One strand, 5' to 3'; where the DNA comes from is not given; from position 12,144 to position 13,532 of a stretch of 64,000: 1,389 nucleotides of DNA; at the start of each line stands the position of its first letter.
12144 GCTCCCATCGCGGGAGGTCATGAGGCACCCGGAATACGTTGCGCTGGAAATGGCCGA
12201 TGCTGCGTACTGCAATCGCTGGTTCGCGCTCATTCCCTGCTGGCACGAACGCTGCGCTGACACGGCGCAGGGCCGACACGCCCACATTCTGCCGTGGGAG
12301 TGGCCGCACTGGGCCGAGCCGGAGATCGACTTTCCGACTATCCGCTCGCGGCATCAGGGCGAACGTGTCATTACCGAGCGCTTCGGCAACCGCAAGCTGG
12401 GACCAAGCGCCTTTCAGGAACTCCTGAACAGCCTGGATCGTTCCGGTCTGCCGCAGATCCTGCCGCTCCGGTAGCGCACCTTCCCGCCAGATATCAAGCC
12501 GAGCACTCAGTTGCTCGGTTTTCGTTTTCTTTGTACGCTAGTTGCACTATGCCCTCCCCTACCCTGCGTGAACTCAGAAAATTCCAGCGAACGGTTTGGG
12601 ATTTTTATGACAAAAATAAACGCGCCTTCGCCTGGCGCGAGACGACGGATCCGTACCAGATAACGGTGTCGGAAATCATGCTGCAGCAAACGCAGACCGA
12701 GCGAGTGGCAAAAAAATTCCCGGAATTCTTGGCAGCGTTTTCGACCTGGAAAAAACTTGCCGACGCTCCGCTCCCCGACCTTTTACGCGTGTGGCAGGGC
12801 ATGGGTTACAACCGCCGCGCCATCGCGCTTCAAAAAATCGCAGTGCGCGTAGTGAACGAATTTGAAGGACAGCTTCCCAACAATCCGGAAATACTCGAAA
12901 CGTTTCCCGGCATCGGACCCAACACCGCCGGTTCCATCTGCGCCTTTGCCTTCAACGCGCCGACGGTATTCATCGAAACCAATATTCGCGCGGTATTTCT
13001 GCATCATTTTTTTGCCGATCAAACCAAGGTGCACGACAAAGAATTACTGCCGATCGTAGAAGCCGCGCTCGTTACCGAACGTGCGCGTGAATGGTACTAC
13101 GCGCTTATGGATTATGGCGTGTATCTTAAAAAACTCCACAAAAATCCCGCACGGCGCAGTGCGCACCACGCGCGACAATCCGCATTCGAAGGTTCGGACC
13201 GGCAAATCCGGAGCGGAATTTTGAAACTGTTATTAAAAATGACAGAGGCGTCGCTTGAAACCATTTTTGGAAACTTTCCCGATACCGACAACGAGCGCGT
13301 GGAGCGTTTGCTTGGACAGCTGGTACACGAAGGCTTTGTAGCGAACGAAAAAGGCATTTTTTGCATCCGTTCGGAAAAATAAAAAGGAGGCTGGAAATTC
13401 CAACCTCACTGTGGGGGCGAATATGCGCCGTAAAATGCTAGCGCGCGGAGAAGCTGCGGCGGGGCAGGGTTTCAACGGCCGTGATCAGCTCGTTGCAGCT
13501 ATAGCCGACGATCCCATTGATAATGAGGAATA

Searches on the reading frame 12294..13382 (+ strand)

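Call 79: search_protein_families(library=pfam, proteins=[window:12294-13382:+], max_evalue=0.001)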
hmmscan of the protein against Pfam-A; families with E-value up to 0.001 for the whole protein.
window:12294-13382:+ (362 aa): 2 families
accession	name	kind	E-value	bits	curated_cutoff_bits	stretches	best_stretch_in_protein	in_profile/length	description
PF00730.31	HhH-GPD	-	3.2e-14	53.6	26.2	1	125-245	1-93/108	HhH-GPD superfamily base excision DNA repair protein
PF00633.29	HHH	-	0.0009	19.4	24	0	189-218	1-30/30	Helix-hairpin-helix motif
